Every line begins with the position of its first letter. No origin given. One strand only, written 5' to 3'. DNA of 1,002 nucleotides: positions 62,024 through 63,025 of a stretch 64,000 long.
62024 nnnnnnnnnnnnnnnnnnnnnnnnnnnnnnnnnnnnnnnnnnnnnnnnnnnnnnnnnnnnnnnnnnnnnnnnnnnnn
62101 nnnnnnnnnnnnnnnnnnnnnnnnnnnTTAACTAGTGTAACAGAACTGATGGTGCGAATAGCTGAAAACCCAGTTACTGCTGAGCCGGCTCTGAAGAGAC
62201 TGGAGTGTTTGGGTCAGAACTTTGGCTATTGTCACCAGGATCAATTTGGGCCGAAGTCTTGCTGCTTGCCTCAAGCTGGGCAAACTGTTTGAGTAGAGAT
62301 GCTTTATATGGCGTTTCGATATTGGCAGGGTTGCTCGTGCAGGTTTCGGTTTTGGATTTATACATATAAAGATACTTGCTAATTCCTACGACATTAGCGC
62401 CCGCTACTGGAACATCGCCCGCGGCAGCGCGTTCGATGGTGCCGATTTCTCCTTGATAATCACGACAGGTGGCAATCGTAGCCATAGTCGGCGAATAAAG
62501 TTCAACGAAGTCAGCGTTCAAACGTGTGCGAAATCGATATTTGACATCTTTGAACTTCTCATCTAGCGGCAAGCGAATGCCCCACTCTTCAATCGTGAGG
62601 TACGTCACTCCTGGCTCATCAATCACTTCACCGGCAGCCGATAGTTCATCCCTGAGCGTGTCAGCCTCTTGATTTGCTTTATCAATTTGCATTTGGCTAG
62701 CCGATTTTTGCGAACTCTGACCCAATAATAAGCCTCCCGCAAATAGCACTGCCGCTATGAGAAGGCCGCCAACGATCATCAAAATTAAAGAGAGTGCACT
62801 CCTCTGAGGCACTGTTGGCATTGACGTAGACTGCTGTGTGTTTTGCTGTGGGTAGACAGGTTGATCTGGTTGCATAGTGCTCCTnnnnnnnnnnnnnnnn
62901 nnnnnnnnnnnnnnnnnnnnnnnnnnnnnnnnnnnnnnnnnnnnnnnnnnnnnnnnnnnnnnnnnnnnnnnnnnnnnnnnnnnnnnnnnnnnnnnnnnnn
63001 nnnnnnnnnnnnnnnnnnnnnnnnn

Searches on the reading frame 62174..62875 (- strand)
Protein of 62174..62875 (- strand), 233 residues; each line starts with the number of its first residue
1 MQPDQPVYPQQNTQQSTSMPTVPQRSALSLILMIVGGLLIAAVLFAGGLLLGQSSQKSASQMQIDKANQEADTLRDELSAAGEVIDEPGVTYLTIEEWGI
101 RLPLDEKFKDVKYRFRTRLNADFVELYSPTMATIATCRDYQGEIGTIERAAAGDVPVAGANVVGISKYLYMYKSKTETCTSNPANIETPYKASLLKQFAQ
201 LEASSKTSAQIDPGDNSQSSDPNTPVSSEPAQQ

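Call 11: search_protein_families(library=ncbifam, proteins=[window:62174-62875:-], max_evalue=0.1)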
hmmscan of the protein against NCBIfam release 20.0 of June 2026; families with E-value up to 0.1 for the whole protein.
window:62174-62875:- (233 aa): 2 families
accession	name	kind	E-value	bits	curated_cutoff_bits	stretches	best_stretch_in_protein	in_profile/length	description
NF041525.1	HrpD5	equivalog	0.025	14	300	1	9-81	101-173/314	HrpD5 family protein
TIGR02205.1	septum_zipA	equivalog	0.053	13.6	119.65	1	28-73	2-47/284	cell division protein ZipA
